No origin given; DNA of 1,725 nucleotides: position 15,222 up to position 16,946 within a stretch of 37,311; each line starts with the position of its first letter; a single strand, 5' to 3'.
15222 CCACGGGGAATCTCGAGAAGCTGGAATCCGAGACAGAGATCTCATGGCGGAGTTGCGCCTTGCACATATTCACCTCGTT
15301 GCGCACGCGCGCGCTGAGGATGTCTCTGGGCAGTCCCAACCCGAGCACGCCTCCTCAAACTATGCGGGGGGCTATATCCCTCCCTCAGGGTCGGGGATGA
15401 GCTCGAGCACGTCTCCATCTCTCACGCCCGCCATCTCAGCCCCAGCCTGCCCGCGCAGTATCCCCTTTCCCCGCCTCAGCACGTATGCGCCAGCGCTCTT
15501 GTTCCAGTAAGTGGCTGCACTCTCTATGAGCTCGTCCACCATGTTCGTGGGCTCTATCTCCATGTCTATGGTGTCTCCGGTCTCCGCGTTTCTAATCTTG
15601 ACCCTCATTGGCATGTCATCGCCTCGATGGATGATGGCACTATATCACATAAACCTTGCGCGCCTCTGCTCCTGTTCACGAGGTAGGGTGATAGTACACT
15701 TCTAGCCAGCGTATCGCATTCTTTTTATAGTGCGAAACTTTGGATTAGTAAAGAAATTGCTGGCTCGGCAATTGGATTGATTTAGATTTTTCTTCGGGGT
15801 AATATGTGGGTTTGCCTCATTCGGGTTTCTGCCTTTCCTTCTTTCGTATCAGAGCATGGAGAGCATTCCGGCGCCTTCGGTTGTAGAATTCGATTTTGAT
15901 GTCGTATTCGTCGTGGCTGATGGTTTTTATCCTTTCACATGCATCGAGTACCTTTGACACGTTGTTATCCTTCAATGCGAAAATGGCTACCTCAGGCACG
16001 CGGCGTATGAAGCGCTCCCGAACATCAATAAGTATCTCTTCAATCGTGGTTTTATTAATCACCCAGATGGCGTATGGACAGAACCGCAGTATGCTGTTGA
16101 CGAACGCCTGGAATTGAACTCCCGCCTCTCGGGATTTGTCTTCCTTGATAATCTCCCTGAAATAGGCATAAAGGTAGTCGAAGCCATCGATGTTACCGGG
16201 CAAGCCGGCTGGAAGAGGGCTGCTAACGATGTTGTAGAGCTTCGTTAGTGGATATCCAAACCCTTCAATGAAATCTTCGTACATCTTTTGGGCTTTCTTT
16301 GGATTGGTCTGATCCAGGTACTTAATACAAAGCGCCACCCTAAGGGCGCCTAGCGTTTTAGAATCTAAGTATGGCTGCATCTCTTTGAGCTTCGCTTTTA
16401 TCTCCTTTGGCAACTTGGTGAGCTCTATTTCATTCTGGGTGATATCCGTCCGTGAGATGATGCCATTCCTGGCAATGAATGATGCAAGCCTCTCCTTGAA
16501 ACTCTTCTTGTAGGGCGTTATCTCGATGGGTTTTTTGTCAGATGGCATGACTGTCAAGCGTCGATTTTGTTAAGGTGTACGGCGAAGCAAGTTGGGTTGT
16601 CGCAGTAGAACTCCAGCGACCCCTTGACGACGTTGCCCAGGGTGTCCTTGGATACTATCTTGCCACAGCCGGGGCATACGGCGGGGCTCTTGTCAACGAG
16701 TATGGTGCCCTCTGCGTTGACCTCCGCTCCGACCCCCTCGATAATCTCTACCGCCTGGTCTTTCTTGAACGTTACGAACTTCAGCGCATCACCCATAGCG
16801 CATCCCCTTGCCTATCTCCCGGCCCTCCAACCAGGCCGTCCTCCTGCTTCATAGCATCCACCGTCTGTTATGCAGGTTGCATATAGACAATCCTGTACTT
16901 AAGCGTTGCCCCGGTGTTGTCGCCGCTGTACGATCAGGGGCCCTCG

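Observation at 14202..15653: Compact Ubl - E2 - JAMM operon with a eukaryote-like UBC enzyme and no E1 in the neighbourhood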

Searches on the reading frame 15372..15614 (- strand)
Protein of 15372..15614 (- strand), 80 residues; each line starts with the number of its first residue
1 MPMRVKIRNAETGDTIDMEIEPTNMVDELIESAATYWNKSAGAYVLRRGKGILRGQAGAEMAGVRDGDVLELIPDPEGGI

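Call 3: search_protein_families(library=pfam, proteins=[window:15372-15614:-], max_evalue=1)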
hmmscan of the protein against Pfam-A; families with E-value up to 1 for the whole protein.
window:15372-15614:- (80 aa): 2 families
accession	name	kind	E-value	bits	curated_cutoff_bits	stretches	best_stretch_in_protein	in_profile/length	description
PF08817.16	YukD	-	0.00024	22.2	27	1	4-72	3-76/76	WXG100 protein secretion system (Wss), protein YukD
PF11976.14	Rad60-SLD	-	0.25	11.6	23.8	0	3-35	1-32/72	Ubiquitin-2 like Rad60 SUMO-like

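Call 45: search_solved_structures(query=A2, max_evalue=10, show_alignments=2)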
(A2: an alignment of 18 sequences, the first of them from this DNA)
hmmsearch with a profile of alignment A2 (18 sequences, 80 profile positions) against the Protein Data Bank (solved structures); distinct sequences matched with E-value up to 10: 233 (the best 60 are shown).
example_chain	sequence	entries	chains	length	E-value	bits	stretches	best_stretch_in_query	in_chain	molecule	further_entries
8q7r_U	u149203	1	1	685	1.1e-18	70.2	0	3-75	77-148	Ubiquitin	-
8pql_E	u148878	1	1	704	9.8e-18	67.1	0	3-75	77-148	Polyubiquitin-C,Nucleotide exchange factor SIL1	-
8pql_U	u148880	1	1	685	1.1e-17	66.9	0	3-75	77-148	Ubiquitin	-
7yui_A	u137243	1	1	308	1.5e-09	40.9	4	3-78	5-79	Polyubiquitin-C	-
5b83_A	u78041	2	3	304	2.6e-09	40.1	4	3-78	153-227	tetra ubiquitin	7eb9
5h07_A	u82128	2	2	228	2.7e-07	33.6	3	3-78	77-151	Polyubiquitin-C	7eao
5vix_A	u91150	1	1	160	1.2e-05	28.3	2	3-79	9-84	Polyubiquitin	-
4ksl_D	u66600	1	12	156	3.2e-05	27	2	1-79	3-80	Polyubiquitin-C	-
2zvn_A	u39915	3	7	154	6.6e-05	26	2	3-79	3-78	UBC protein | Ubiquitin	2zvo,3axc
4zqs_A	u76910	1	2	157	6.7e-05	26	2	3-79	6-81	ubiquitin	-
7tv4_C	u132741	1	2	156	6.9e-05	25.9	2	3-79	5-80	Polyubiquitin-C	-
6njd_A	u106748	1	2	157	9.5e-05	25.5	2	3-73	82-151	Di-ubiquitin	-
6n5m_A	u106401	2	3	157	9.9e-05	25.4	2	3-79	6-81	Polyubiquitin-C | Ubiquitin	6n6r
2w9n_A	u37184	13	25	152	0.00012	25.1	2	3-73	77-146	UBIQUITIN | Polyubiquitin-C | Polyubiquitin-B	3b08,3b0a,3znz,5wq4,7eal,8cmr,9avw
3u30_A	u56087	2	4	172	0.00014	24.9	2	3-79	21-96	linear di-ubiquitin | Di-Ubiquitin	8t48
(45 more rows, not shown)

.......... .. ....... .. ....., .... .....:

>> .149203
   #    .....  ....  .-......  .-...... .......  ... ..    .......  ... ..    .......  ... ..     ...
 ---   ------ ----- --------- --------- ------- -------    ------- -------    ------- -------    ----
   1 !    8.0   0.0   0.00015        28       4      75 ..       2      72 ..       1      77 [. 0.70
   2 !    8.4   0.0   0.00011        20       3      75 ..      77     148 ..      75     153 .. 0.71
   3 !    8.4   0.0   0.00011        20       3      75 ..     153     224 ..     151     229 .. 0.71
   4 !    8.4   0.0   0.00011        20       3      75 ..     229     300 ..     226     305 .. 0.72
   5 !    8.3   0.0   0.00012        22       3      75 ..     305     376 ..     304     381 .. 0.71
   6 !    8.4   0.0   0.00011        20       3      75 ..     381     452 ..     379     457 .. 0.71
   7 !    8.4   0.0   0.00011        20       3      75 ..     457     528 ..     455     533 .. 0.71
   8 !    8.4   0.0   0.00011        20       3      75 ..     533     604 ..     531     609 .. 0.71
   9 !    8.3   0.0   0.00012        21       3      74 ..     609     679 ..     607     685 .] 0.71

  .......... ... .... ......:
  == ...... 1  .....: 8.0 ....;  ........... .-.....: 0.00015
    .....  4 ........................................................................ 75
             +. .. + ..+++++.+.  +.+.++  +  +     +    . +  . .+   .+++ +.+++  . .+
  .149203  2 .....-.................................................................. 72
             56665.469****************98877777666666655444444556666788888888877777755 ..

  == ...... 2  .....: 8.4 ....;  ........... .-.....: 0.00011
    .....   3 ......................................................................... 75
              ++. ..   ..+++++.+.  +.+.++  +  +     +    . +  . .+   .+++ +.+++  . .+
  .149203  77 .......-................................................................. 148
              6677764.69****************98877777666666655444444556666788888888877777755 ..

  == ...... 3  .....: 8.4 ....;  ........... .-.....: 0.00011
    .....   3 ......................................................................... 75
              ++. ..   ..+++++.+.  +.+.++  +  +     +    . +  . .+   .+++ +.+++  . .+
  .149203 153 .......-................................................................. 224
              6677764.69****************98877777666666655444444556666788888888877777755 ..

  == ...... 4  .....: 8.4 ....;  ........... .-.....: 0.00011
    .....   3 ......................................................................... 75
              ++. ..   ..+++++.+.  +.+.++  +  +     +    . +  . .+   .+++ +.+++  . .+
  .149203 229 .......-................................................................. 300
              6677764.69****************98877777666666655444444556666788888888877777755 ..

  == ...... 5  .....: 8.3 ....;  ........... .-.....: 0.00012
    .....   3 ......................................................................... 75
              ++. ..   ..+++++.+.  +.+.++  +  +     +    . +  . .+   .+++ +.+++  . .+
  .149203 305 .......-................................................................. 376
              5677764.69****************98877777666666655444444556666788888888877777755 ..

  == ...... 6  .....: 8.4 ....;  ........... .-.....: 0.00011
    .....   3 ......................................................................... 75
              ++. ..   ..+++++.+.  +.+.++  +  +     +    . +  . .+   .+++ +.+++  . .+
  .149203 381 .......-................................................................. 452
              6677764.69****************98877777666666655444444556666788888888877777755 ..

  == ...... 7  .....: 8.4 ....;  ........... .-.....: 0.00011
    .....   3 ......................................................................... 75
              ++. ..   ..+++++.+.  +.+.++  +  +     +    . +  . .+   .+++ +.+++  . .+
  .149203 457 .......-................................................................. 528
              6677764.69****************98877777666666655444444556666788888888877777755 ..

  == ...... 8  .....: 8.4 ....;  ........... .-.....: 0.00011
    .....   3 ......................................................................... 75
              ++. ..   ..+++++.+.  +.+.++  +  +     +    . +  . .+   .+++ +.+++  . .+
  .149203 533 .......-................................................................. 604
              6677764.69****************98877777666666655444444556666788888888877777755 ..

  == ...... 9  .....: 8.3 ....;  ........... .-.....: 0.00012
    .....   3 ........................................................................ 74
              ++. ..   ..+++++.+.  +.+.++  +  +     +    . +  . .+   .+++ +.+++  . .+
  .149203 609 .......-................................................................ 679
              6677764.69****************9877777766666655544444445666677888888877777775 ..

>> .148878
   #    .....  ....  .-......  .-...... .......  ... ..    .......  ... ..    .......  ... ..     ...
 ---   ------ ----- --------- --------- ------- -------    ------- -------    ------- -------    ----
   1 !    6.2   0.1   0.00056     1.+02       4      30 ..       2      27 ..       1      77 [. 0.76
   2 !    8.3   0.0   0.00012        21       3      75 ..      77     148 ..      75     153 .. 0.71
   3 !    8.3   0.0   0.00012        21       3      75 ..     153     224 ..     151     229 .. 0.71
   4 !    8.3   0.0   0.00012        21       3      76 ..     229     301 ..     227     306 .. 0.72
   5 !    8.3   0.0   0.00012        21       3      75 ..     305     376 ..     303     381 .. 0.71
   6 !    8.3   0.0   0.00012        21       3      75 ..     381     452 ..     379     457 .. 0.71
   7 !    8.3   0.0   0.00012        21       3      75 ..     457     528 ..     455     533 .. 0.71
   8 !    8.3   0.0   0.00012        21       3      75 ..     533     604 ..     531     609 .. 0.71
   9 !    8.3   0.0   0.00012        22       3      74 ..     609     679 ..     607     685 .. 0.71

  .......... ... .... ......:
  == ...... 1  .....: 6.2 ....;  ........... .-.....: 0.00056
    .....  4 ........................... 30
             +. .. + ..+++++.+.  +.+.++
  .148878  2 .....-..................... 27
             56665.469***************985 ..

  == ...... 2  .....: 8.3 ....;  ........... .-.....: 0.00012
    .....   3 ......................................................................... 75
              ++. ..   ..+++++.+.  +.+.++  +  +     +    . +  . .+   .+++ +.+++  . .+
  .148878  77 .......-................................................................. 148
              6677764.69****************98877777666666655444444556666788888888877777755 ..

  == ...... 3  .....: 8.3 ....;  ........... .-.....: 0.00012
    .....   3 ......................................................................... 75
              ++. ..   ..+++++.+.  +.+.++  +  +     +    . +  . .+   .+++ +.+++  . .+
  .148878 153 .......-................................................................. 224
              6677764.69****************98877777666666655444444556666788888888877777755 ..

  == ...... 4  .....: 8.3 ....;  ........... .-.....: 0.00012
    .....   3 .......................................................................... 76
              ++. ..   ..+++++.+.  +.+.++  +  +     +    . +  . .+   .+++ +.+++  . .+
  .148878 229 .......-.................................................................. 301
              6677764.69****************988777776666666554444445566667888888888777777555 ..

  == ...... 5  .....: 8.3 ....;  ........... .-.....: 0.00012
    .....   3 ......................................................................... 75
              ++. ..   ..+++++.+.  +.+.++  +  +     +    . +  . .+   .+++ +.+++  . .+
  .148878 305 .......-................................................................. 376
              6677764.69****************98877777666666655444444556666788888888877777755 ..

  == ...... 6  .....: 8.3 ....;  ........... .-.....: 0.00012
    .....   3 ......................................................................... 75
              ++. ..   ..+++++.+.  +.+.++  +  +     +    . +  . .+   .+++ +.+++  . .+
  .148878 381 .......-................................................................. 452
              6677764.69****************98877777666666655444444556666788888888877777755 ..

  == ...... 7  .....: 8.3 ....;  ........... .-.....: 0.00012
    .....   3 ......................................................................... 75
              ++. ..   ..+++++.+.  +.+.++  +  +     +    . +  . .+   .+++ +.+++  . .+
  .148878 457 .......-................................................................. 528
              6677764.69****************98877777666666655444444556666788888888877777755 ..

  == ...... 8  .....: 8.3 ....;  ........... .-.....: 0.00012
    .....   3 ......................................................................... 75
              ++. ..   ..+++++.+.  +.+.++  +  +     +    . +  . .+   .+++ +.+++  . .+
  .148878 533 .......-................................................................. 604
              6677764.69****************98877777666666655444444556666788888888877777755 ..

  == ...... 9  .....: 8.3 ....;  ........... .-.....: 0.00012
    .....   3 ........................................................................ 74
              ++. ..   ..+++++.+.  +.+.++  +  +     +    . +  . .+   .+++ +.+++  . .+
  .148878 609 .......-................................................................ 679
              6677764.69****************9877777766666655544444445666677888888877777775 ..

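Call 49: search_protein_families(library=padloc, proteins=[window:15372-15614:-], max_evalue=0.01)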
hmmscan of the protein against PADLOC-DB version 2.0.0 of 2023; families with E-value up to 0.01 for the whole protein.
window:15372-15614:- (80 aa): 0 families

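Call 50: search_protein_families(library=ncbifam, proteins=[window:15372-15614:-], max_evalue=0.01)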
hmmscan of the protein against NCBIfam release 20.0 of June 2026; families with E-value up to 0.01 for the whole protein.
window:15372-15614:- (80 aa): 0 families

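Call 52: predict_structure(protein=window:15372-15614:-)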
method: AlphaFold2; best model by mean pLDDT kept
length: 80 residues; sequences in the alignment: 1
mean_pLDDT: 86.2   pTM: 0.75
mean pLDDT of the five models: 86.2, 83.4, 83.2, 82.3, 82.2
residues with pLDDT >= 90: 41; 70-90: 31; 50-70: 8; < 50: 0
segments of 3 or more residues with pLDDT < 50: none
pLDDT, mean of each block of 10 residues (from residue 1): 91 93 87 92 88 74 85 80
secondary structure, 60 per line:
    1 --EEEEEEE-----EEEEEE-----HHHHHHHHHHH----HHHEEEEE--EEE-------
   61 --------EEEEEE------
elements in order: E3-9 E15-20 H26-36 E44-48 E51-53 E69-74

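Call 55: fold_search(model_id=the predicted structure, library=pdb)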
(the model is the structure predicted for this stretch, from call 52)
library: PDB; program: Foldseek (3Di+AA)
matches with E <= 10: 1800; with E <= 0.001: 552
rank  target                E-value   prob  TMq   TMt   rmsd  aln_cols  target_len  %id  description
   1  3v61_A                1.7e-06  1.00  0.79  0.81   2.3        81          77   16  Structure of S. cerevisiae PCNA conjugated to SUMO on lysine 164 (released 2012-02-29)
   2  1wyw_B                2.9e-06  1.00  0.77  0.78   3.7        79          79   15  Crystal Structure of SUMO1-conjugated thymine DNA glycosylase (released 2005-06-21)
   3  8djh_A                3.5e-06  1.00  0.77  0.73   2.4        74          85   15  Ternary complex of SUMO1 with a phosphomimetic SIM of PML and zinc (released 2022-08-10)
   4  8vk8_B                4.5e-06  1.00  0.79  0.82   1.5        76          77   18  Structure of UbV.d2.1 in complex with Ube2d2 (released 2024-09-25)
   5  6v7q_C                4.9e-06  1.00  0.77  0.80   2.4        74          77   15  Crystal structure of SUMO1 in complex with phosphorylated PIAS-SIM2 (released 2020-04-01)
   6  6nyo_E                5.5e-06  1.00  0.83  0.85   2.2        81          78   18  Crystal structure of a human Cdc34-ubiquitin thioester mimetic (released 2019-08-07)
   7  6fnn_C                5.9e-06  1.00  0.81  0.73   2.9        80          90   24  Caldiarchaeum Subterraneum Ubiquitin:Rpn11-homolog complex (released 2018-07-25)
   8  8vk8_H                6.3e-06  1.00  0.77  0.83   1.6        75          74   19  Structure of UbV.d2.1 in complex with Ube2d2 (released 2024-09-25)
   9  8vk9_D                6.7e-06  1.00  0.78  0.81   1.8        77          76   21  Structure of UbV.d2.3 in complex with Ube2d2-S22R (released 2024-09-25)
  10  4wjq_C                7.2e-06  1.00  0.76  0.79   2.4        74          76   15  Crystal Structure of SUMO1 in complex with Daxx (released 2014-12-31)
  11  6jky_C                7.7e-06  1.00  0.79  0.83   1.6        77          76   17  Crystal structure of MvcA-UBE2N-Ub complex from Legionella pneumophila (released 2019-12-18)
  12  3dqv_A                7.7e-06  1.00  0.79  0.81   2.2        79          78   24  Structural Insights into NEDD8 Activation of Cullin-RING Ligases: Conformational Control of Conjugation (released 2008-09-30)
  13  3dbh_I                7.7e-06  1.00  0.80  0.75   3.3        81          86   23  Structural Dissection of a Gating Mechanism Preventing Misactivation of Ubiquitin by NEDD8's E1 (APPBP1-UBA3Arg190Ala- (released 2008-08-12)
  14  8sea_B                8.2e-06  1.00  0.80  0.81   3.3        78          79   18  Cryo-EM structure of a double loaded human UBA7-UBE2L6-ISG15 thioester mimetic complex (Form 1) (released 2023-10-11)
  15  2vrr_B                8.7e-06  1.00  0.78  0.79   2.3        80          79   15  Structure of SUMO modified Ubc9 (released 2008-08-19)
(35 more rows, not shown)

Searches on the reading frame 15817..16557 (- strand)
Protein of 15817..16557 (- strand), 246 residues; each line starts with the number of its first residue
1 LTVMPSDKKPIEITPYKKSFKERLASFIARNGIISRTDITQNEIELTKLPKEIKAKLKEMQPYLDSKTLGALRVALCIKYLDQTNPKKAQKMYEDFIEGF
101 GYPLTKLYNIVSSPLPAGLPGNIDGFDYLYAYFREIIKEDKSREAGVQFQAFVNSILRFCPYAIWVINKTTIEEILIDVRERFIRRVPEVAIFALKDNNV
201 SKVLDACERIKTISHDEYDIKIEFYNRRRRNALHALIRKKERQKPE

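Call 3: search_protein_families(library=pfam, proteins=[window:15817-16557:-], max_evalue=1)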
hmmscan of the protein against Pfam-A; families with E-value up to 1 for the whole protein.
window:15817-16557:- (246 aa): 1 family
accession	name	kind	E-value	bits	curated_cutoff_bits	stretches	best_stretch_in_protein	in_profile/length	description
PF03685.18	UPF0147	-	0.14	12.7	23.6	0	45-83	17-56/81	Uncharacterised protein family (UPF0147)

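Call 49: search_protein_families(library=padloc, proteins=[window:15817-16557:-], max_evalue=0.01)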
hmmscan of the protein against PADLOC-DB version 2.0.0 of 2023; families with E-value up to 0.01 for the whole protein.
window:15817-16557:- (246 aa): 0 families

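Call 72: search_protein_families(library=phrogs, proteins=[window:15817-16557:-], max_evalue=0.01)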
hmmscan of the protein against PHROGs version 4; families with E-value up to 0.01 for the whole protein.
window:15817-16557:- (246 aa): 0 families

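Call 73: find_homologous_proteins(query=window:15817-16557:-, max_evalue=0.001)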
Query window:15817-16557:- (246 aa): 1 proteins with E <= 0.001 among 353 candidates.
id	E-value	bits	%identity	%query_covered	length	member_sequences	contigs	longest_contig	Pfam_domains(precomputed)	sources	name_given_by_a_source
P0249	1.5e-156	537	100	99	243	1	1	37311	-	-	-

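Call 79: search_protein_representatives(protein=window:15817-16557:-)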
Query: 246 residues. Proteins with E-value up to 0.001 (for the whole library): 24; up to 1e-10: 2; up to 1e-30: 2. The best 24 are listed.
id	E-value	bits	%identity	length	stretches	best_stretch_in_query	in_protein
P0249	4.9e-157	536.8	100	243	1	4-246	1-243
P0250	2.4e-60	220.3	48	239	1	9-242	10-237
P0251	2.1e-10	56.9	27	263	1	21-242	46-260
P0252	9.3e-09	51.5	30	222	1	54-241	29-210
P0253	3.9e-08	49.5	29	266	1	55-211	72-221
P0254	3.3e-07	46.5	28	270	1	2-222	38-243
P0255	4.2e-07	46.1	35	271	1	126-225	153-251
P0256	4.7e-07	46.0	26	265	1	35-240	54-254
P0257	1.4e-06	44.4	26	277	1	14-202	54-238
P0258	4.6e-06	42.7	26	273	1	8-211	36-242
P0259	3.1e-05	40.0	37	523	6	156-181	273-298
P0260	3.3e-05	39.9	26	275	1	11-203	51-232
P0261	4.3e-05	39.6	43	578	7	108-131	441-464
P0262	5.3e-05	39.2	27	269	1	50-186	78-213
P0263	5.4e-05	39.2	26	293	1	45-244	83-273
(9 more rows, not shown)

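Call 80: search_protein_families(library=pfam, proteins=[P0250, P0251, P0252, P0253, P0254, P0256, P0257, P0258, P0260, P0263], max_evalue=0.01)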
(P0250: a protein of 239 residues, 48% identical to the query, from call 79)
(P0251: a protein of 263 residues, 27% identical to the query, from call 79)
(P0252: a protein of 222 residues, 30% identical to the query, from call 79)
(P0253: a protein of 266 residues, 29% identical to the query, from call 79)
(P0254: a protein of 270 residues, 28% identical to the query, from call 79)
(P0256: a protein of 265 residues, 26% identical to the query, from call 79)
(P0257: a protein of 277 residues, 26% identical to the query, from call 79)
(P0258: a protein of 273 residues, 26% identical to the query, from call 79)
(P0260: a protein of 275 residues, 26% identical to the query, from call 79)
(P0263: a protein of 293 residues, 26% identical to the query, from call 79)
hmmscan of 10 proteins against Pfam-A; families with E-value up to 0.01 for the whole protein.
P0250 (239 aa): 0 families

P0251 (263 aa): 1 family
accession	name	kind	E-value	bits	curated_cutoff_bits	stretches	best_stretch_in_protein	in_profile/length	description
PF02170.28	PAZ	-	0.0023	18.3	28.8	1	19-47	64-92/123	PAZ domain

P0252 (222 aa): 0 families

P0253 (266 aa): 0 families

P0254 (270 aa): 0 families

P0256 (265 aa): 0 families

P0257 (277 aa): 0 families

P0258 (273 aa): 0 families

P0260 (275 aa): 0 families

P0263 (293 aa): 0 families

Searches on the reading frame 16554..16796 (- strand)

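Call 3: search_protein_families(library=pfam, proteins=[window:16554-16796:-], max_evalue=1)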
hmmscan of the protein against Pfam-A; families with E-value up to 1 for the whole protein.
window:16554-16796:- (80 aa): 1 family
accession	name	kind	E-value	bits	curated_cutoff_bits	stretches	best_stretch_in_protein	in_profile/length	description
PF23547.1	Zn_ribbon_FGT1_1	-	0.24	11.5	27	0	41-67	5-25/35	FORGETTER1 first zinc ribbon domain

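Call 49: search_protein_families(library=padloc, proteins=[window:16554-16796:-], max_evalue=0.01)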
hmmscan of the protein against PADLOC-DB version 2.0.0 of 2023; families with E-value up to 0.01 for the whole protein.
window:16554-16796:- (80 aa): 0 families

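Call 72: search_protein_families(library=phrogs, proteins=[window:16554-16796:-], max_evalue=0.01)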
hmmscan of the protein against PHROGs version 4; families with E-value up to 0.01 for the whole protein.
window:16554-16796:- (80 aa): 0 families
